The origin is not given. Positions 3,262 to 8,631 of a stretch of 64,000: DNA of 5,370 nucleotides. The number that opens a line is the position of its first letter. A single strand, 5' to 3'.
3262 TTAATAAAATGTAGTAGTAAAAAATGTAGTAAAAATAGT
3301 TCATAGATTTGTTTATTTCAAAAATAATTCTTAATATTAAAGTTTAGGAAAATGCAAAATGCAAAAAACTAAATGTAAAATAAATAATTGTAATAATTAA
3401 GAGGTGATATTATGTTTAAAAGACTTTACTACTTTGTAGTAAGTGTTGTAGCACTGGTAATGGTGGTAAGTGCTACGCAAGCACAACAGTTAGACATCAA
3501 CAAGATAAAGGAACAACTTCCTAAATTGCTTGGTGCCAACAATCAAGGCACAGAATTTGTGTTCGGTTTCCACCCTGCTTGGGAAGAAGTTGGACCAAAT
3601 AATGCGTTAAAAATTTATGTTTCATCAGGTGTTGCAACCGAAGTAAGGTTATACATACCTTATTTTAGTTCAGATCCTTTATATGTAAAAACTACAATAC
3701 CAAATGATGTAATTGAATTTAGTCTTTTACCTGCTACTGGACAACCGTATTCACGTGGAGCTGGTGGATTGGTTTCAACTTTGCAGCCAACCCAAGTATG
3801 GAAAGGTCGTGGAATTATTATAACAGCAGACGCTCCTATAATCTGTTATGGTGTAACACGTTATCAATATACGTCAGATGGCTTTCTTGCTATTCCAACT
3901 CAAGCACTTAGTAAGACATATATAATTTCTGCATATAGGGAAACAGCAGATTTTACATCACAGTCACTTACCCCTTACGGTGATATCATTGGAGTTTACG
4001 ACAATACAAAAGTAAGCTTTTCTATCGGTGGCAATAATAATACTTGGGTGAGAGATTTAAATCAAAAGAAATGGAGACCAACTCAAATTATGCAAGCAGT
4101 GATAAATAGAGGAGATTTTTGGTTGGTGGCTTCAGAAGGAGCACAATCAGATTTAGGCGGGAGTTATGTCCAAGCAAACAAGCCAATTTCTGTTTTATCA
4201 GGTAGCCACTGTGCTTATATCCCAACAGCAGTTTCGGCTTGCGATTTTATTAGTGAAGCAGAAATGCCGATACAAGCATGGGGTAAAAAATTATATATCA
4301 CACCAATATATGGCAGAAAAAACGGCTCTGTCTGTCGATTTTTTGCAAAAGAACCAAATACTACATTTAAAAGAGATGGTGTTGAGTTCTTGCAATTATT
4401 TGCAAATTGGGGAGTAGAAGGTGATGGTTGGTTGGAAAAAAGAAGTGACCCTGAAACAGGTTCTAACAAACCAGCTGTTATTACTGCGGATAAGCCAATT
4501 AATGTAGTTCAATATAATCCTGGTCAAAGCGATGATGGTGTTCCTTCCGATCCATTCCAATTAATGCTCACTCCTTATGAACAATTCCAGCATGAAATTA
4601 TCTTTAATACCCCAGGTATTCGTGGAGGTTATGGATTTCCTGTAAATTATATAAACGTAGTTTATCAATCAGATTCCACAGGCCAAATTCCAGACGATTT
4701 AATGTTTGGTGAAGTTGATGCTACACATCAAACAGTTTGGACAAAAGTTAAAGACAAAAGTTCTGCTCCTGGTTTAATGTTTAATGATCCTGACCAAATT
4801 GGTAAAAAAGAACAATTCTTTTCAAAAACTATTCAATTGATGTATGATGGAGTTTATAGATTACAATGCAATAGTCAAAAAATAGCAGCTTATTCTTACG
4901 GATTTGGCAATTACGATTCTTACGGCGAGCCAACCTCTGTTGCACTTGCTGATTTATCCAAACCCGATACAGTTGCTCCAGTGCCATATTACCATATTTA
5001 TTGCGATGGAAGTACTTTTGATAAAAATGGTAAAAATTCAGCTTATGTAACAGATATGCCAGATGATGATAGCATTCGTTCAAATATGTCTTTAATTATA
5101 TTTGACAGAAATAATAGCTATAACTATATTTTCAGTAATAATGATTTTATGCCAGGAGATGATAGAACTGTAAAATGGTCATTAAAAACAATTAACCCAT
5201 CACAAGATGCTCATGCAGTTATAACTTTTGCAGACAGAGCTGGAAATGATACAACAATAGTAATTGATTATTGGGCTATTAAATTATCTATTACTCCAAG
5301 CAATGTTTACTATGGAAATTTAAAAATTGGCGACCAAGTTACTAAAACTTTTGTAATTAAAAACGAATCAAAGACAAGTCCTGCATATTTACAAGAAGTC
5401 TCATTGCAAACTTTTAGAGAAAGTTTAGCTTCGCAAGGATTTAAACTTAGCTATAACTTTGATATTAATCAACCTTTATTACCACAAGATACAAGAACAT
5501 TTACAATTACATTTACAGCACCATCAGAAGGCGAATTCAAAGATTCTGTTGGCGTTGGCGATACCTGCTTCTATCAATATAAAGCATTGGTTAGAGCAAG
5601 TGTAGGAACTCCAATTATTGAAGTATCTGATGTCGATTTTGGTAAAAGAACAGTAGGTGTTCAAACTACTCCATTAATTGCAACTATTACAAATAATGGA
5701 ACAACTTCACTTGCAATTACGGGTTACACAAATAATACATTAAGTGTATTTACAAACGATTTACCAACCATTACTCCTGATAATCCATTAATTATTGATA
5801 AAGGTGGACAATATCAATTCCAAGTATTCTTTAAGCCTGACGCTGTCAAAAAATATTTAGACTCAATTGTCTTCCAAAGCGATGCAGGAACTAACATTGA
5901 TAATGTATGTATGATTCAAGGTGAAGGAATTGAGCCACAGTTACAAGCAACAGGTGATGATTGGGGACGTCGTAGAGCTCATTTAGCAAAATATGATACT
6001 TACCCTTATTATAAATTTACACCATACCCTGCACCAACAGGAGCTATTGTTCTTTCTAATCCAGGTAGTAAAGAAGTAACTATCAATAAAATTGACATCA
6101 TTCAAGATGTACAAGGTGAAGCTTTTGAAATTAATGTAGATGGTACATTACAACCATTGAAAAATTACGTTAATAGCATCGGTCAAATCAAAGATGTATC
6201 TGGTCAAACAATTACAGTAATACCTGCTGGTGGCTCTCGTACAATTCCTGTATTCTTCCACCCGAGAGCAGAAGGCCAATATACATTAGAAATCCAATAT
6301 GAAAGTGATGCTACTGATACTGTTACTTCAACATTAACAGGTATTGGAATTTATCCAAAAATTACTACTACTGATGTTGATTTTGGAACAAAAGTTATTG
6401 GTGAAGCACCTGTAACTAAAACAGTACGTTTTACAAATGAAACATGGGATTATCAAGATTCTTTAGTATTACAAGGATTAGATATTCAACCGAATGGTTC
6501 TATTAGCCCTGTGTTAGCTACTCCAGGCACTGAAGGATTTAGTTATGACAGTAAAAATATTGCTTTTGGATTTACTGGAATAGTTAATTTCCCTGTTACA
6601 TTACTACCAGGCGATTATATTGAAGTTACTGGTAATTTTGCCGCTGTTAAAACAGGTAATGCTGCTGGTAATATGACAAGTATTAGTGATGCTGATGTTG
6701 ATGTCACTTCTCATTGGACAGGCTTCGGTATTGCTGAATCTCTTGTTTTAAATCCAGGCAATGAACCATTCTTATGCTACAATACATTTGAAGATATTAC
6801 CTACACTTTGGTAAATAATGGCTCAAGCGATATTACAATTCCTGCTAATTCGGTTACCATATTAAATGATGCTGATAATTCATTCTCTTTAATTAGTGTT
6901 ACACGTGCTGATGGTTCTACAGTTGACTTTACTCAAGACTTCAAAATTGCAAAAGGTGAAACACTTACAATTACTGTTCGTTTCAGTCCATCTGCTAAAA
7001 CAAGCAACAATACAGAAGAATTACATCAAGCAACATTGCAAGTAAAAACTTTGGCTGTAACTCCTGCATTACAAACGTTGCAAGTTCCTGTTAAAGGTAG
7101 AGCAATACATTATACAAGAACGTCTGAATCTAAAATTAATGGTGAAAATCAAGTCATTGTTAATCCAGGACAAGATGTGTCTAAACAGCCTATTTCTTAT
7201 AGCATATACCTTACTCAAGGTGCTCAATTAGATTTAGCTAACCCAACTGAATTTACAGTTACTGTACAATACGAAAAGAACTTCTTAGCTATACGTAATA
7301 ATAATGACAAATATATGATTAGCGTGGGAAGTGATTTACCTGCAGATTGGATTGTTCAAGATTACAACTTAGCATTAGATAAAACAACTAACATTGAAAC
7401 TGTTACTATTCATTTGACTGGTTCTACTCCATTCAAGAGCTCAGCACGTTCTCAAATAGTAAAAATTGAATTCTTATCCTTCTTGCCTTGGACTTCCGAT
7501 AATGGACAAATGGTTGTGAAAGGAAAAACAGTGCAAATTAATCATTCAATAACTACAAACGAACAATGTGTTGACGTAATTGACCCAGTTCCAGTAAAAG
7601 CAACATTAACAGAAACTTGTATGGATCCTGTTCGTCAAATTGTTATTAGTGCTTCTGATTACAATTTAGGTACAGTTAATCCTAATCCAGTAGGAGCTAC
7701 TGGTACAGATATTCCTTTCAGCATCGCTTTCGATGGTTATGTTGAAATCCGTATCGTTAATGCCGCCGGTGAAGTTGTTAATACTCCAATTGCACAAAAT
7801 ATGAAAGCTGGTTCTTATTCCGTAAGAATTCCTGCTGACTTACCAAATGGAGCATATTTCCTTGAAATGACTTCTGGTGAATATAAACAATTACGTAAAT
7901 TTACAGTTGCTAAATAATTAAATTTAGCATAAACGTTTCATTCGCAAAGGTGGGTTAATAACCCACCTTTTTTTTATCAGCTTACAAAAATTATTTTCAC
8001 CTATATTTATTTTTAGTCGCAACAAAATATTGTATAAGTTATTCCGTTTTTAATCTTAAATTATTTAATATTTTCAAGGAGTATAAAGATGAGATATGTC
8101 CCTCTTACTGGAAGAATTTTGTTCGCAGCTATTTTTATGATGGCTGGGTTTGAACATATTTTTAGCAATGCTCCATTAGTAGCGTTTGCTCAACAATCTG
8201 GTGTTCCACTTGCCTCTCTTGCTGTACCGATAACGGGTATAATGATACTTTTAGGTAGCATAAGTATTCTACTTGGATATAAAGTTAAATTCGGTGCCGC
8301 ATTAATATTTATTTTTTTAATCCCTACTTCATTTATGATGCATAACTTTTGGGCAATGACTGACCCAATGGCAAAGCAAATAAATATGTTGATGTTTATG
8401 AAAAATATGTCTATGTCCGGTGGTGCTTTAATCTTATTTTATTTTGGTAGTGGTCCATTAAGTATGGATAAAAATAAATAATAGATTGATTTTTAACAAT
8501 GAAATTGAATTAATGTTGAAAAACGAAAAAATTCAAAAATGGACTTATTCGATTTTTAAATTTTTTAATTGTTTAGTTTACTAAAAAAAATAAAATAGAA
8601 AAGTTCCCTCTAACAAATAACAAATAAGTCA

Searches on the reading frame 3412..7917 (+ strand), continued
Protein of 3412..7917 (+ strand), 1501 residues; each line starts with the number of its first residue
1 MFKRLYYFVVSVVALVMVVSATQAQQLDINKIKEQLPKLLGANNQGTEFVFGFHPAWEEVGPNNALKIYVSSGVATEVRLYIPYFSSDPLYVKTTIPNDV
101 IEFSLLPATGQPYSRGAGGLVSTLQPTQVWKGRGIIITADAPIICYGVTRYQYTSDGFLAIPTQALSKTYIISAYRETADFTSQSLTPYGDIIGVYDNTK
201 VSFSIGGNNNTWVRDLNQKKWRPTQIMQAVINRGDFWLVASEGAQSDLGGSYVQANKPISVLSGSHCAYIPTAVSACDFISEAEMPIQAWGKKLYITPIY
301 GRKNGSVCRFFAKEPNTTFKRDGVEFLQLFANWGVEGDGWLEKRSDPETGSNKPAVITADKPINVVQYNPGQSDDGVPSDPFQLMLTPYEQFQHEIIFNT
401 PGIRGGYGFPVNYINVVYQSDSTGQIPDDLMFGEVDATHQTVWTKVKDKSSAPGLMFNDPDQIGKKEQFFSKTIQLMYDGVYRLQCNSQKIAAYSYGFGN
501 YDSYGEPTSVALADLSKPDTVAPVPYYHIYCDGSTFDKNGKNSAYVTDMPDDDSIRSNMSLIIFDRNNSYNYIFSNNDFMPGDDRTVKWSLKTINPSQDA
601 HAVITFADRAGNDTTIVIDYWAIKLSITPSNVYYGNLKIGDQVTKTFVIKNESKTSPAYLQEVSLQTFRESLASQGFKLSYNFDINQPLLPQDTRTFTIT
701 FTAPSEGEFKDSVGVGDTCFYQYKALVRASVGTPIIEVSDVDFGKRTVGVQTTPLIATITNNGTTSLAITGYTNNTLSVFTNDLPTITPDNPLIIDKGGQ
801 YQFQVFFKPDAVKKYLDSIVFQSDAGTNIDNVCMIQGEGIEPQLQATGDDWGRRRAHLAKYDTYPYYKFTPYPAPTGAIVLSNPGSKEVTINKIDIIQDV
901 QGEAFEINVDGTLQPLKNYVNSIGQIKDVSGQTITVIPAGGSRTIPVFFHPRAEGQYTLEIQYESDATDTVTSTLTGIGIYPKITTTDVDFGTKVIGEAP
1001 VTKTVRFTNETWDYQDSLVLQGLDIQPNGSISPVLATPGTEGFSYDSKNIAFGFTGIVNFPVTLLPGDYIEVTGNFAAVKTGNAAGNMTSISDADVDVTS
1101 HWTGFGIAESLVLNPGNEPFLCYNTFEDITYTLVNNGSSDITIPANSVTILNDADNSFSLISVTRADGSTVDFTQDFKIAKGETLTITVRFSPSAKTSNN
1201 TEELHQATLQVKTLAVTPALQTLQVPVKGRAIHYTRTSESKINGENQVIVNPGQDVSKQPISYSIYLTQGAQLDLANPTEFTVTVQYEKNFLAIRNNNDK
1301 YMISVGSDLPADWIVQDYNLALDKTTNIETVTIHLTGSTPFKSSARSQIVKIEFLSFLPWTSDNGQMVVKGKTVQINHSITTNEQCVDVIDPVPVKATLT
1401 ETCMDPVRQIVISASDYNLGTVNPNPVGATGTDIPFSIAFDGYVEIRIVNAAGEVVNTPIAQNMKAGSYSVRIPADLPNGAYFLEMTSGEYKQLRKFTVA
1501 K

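Call 49: find_encoding_contigs(protein=P0125, flank=3000, max_places=6)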
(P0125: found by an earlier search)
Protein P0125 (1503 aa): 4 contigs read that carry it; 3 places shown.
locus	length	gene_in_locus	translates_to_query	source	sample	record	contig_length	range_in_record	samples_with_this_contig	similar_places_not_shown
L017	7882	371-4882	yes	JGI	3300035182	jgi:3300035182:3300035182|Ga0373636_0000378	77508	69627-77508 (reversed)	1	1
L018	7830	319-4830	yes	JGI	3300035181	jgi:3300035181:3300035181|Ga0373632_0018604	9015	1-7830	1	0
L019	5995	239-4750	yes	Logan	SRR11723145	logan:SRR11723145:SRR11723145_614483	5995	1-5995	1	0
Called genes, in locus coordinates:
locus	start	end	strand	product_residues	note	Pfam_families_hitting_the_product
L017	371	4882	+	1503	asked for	PF17517:IgGFc_binding, PF22073:Cep192_D4 (faint), PF22544:HYDIN_VesB_CFA65-like_Ig (faint)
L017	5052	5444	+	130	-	PF07681:DoxX, PF02077:SURF4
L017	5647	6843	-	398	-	PF00691:OmpA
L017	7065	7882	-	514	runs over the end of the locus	PF00171:Aldedh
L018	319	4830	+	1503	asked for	PF17517:IgGFc_binding, PF22073:Cep192_D4 (faint), PF22544:HYDIN_VesB_CFA65-like_Ig (faint)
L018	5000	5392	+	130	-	PF07681:DoxX, PF02077:SURF4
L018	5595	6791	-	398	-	PF00691:OmpA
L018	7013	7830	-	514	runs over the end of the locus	PF00171:Aldedh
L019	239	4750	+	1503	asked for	PF17517:IgGFc_binding, PF22073:Cep192_D4 (faint), PF22544:HYDIN_VesB_CFA65-like_Ig (faint)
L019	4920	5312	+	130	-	PF07681:DoxX, PF02077:SURF4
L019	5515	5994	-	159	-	?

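Call 60: find_encoding_contigs(protein=P0131, flank=3000, max_places=4)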
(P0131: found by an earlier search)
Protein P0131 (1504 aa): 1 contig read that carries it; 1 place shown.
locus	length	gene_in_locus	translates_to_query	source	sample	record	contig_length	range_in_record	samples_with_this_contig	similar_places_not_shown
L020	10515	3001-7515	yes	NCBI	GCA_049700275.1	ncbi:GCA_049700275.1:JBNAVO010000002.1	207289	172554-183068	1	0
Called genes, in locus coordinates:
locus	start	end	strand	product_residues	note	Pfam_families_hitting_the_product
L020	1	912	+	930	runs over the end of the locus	PF02739:5_3_exonuc_N, PF01367:5_3_exonuc, PF01612:DNA_pol_A_exo1, PF22619:DNA_polI_exo1, PF00476:DNA_pol_A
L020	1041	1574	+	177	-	PF00588:SpoU_methylase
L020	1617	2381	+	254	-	PF02621:VitK2_biosynth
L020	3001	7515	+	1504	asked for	PF17517:IgGFc_binding, PF22073:Cep192_D4 (faint), PF22544:HYDIN_VesB_CFA65-like_Ig (faint), PF18962:Por_Secre_tail (weak)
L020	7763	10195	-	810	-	PF01343:Peptidase_S49, PF25145:NfeD1b_N (weak), PF01972:SDH_protease (weak), PF01343:Peptidase_S49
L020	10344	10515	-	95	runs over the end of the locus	PF02482:Ribosomal_S30AE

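Call 65: find_encoding_contigs(protein=P0142, flank=3000, max_places=6)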
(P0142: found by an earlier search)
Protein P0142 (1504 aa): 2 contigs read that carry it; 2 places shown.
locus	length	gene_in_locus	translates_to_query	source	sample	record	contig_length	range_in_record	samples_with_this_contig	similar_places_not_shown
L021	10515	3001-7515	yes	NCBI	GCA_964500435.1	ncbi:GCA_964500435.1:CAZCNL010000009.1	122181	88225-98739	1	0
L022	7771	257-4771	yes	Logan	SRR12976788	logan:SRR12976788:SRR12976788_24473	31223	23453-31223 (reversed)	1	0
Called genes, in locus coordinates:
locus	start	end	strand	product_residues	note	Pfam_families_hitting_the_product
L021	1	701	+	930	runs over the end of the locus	PF02739:5_3_exonuc_N, PF01367:5_3_exonuc, PF01612:DNA_pol_A_exo1 (weak), PF22619:DNA_polI_exo1, PF00476:DNA_pol_A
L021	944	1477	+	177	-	PF00588:SpoU_methylase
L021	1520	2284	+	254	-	PF02621:VitK2_biosynth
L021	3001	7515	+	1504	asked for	PF17517:IgGFc_binding, PF15780:ASH (faint), PF22073:Cep192_D4 (faint), PF22544:HYDIN_VesB_CFA65-like_Ig (faint), PF18962:Por_Secre_tail (weak)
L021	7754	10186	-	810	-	PF01343:Peptidase_S49, PF25145:NfeD1b_N (weak), PF01343:Peptidase_S49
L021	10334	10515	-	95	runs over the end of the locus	PF02482:Ribosomal_S30AE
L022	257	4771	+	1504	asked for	PF17517:IgGFc_binding, PF15780:ASH (faint), PF22073:Cep192_D4 (faint), PF22544:HYDIN_VesB_CFA65-like_Ig (faint), PF18962:Por_Secre_tail (weak)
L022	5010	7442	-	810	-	PF01343:Peptidase_S49, PF25145:NfeD1b_N (weak), PF01343:Peptidase_S49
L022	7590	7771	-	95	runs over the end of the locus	PF02482:Ribosomal_S30AE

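Call 70: search_protein_families(library=ncbifam, proteins=[window:3412-7917:+], max_evalue=0.01)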
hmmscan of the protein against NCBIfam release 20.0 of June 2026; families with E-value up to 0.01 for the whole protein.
window:3412-7917:+ (1501 aa): 2 families
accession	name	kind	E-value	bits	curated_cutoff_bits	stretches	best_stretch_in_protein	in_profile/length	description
NF012200.0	choice_anch_D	domain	1.8e-16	60.6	45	2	626-715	18-101/108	choice-of-anchor D domain-containing protein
TIGR04183.1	Por_Secre_tail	domain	1.1e-05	25.3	23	1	1423-1499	2-71/72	T9SS type A sorting domain-containing protein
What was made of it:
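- On T9SS cargo protein (for the downstream gene): TIGR04183 scores 25.3 bits against a cutoff of 23 at residues 1423-1499 (call 70).
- The product is a T9SS cargo protein (call 70).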

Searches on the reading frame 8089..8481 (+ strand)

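Call 9: search_protein_families(library=pfam, proteins=[window:8089-8481:+])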
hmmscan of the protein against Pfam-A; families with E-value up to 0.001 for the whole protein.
window:8089-8481:+ (130 aa): 4 families
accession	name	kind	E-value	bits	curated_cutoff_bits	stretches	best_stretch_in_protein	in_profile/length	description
PF07681.17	DoxX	-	1.8e-11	45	23.6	1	5-85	2-84/85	DoxX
PF02077.20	SURF4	-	6.6e-10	39.5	27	1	55-130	188-264/267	SURF4 family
PF13564.11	DoxX_2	-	0.0001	22.8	26.3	1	10-85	4-81/103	DoxX-like family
PF07291.16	MauE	-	0.0007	20.3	27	1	1-83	1-86/128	Methylamine utilisation protein MauE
